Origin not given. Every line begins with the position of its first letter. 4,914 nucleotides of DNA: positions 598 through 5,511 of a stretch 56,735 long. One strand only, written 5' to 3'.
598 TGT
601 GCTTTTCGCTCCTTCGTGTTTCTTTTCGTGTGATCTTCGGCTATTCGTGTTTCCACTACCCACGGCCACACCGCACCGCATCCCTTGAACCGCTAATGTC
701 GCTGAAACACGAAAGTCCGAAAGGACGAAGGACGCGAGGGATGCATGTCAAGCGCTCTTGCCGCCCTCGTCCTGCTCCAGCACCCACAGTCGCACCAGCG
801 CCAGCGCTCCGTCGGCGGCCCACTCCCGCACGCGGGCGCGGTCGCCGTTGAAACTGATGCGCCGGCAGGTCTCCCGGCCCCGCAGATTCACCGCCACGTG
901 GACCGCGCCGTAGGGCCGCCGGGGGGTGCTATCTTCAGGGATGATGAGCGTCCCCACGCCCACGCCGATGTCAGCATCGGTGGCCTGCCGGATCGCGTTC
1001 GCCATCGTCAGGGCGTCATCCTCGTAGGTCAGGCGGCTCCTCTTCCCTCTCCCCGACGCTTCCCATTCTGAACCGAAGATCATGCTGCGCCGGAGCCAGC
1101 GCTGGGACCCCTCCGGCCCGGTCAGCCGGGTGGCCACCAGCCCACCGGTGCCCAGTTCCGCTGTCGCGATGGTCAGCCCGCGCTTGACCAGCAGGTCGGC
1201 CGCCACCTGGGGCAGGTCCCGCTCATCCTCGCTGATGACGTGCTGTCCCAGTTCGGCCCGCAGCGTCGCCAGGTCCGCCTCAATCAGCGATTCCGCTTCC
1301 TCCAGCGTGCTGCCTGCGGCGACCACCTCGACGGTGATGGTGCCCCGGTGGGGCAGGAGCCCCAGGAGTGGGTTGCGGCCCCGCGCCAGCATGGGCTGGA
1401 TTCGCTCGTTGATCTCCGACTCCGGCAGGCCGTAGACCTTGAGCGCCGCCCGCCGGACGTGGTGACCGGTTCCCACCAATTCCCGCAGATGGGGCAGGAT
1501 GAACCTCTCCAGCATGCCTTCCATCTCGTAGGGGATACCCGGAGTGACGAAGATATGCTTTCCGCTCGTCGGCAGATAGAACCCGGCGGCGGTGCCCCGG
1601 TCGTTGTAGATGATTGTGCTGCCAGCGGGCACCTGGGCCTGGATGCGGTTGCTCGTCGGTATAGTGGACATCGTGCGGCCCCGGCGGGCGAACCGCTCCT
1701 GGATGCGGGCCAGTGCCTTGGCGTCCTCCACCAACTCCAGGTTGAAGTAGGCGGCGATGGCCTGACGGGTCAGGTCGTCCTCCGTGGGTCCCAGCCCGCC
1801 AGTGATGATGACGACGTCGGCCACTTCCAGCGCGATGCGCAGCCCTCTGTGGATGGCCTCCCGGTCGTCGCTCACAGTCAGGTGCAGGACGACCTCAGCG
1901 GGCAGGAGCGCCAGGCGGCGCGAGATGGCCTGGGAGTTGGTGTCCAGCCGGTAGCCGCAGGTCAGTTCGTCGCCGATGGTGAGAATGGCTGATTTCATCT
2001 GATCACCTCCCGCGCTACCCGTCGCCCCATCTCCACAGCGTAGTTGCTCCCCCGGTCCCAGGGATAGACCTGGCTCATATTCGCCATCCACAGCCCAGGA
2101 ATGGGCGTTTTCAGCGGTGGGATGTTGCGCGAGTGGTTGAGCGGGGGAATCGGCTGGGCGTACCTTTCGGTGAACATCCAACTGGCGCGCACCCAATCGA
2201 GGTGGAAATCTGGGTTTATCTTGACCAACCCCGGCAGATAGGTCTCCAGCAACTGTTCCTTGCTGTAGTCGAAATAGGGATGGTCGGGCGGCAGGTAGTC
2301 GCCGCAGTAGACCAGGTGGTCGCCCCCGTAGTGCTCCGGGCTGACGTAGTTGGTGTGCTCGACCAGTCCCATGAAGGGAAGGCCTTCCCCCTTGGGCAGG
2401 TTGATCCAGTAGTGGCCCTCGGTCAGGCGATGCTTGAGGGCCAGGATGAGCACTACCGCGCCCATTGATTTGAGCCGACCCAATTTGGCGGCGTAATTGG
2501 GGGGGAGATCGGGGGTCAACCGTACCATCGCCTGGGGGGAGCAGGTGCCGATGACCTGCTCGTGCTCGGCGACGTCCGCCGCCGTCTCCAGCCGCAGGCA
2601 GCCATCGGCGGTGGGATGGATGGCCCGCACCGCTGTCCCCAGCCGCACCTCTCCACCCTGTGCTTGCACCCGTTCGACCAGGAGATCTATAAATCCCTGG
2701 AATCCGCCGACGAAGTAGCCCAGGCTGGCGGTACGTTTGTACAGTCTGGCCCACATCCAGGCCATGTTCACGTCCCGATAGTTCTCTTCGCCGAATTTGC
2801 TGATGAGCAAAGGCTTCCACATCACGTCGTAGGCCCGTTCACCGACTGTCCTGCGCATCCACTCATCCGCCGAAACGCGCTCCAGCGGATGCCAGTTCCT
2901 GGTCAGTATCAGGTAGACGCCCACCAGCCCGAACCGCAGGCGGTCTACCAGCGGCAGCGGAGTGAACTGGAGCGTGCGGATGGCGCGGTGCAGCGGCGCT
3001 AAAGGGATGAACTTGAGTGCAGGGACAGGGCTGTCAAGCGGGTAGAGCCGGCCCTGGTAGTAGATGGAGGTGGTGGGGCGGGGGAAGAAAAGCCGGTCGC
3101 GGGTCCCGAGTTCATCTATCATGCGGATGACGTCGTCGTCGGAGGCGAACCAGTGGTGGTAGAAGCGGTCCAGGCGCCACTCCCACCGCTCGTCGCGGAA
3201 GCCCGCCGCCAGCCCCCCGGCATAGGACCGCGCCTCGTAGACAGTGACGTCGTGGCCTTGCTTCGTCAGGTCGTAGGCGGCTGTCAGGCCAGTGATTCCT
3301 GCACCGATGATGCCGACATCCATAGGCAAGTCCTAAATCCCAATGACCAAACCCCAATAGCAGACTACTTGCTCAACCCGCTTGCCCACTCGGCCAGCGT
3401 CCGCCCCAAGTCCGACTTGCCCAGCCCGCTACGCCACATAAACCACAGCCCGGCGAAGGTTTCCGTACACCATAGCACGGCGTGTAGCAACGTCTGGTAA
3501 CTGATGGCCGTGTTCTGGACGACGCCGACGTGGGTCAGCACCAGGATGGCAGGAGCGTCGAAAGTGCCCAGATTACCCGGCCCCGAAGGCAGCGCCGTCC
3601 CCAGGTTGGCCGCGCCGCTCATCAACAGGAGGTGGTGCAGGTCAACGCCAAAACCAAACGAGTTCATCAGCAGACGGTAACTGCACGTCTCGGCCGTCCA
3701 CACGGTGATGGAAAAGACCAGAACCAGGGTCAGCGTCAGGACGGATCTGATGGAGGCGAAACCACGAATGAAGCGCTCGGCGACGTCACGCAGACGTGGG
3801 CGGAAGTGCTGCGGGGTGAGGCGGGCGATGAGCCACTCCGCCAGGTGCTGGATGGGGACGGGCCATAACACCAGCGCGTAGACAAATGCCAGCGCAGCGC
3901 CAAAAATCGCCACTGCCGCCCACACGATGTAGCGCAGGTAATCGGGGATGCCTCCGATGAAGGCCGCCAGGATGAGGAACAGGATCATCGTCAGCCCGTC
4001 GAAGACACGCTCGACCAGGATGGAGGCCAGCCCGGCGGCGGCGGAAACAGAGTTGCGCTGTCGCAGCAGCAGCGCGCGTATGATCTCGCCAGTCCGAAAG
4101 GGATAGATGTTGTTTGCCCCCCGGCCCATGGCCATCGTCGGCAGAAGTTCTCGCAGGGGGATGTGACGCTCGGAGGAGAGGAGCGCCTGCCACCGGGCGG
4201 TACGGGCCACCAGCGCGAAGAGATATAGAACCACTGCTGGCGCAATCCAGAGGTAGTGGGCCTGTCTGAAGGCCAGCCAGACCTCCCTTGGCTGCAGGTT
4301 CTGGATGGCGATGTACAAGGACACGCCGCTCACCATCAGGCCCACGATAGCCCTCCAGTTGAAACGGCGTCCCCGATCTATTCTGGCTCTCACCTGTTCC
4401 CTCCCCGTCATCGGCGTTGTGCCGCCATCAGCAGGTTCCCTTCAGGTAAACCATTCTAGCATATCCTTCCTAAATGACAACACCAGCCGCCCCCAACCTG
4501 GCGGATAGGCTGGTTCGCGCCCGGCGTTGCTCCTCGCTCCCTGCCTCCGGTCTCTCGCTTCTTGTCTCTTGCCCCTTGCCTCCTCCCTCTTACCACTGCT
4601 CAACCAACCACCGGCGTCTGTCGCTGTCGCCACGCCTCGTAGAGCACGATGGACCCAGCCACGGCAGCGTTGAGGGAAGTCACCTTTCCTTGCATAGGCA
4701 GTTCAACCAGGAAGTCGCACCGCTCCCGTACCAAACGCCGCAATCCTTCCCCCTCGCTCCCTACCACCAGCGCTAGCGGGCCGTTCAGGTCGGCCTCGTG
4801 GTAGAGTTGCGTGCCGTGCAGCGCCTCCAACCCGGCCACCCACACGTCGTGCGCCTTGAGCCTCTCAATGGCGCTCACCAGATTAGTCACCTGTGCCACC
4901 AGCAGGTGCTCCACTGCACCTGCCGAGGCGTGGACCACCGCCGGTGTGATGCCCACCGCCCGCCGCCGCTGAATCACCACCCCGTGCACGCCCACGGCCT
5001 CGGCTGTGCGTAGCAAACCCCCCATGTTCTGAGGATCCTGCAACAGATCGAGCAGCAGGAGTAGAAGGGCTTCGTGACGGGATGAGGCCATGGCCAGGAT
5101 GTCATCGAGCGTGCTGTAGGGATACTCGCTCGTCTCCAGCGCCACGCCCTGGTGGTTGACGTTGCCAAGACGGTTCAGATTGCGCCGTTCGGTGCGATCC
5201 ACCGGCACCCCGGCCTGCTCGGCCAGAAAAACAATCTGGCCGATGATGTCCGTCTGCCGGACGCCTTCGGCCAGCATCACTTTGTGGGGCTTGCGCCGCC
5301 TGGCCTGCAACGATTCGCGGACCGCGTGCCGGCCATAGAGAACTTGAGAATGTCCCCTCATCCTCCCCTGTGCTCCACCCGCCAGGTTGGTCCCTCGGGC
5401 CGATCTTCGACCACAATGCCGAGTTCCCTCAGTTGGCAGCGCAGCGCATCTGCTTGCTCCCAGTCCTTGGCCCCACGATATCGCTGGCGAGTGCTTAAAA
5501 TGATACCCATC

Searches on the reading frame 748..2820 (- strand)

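Call 59: search_protein_families(library=pfam, proteins=[window:748-2820:-], max_evalue=0.00001)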
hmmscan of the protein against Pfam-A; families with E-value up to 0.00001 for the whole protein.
window:748-2820:- (690 aa): 3 families
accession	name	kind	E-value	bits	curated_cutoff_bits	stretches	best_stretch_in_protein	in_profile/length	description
PF00994.29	MoCF_biosynth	-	2e-33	115.6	26.6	1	278-446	1-143/144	Probable molybdopterin binding domain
PF02464.23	CinA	-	1e-19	71.1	23.5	1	536-677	4-152/155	Competence-damaged protein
PF18146.6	CinA_KH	-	1.3e-12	48.1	27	1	459-528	3-71/73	Damage-inducible protein CinA KH domain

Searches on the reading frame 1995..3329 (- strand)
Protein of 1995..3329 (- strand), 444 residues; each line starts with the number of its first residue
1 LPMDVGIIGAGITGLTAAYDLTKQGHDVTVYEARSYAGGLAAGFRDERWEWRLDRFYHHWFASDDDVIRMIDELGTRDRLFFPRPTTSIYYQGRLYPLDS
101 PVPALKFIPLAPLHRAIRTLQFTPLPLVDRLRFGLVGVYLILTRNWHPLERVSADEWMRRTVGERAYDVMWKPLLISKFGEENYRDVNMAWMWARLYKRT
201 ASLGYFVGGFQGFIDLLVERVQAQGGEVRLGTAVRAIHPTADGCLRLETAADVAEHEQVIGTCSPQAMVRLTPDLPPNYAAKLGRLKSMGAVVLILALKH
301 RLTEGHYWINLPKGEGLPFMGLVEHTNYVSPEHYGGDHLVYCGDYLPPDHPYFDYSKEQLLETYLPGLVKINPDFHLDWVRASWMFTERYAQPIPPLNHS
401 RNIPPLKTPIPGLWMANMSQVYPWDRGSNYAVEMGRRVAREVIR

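Call 59: search_protein_families(library=pfam, proteins=[window:1995-3329:-], max_evalue=0.00001)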
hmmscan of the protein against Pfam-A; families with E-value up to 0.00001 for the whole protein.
window:1995-3329:- (444 aa): 3 families
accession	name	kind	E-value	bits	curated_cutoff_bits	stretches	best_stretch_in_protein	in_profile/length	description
PF01593.30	Amino_oxidase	-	5.3e-37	128.6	19.8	1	12-443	1-443/443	Flavin containing amine oxidoreductase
PF13450.12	NAD_binding_8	-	7e-15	55.5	21.9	1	7-74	1-68/68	NAD(P)-binding Rossmann-like domain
PF01266.30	DAO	-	2e-13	51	27.9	1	4-38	1-35/353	FAD dependent oxidoreductase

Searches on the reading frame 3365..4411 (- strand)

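Call 59: search_protein_families(library=pfam, proteins=[window:3365-4411:-], max_evalue=0.00001)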
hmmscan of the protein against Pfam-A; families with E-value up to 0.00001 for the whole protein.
window:3365-4411:- (348 aa): 1 family
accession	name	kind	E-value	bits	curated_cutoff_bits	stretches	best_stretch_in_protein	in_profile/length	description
PF03706.18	LPG_synthase_TM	-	1.4e-45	156.5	33.4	1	22-316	2-297/302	Lysylphosphatidylglycerol synthase TM region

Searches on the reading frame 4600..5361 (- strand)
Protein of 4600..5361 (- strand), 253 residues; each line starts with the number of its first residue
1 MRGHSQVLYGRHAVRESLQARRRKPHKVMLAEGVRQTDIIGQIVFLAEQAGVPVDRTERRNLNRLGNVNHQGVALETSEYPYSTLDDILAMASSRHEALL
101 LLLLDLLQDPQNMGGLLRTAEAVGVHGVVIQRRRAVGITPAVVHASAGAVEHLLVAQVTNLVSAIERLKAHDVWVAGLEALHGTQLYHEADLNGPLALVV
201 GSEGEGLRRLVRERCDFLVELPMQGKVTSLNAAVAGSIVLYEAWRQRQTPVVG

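Call 59: search_protein_families(library=pfam, proteins=[window:4600-5361:-], max_evalue=0.00001)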
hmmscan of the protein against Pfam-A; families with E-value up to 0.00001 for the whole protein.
window:4600-5361:- (253 aa): 2 families
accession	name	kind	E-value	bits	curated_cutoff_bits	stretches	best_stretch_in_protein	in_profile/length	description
PF00588.24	SpoU_methylase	-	1.4e-39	135.8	29.7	1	100-241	2-142/142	SpoU rRNA Methylase family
PF08032.17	SpoU_sub_bind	-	1e-15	58.2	22.8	1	8-82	2-75/76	RNA 2'-O ribose methyltransferase substrate binding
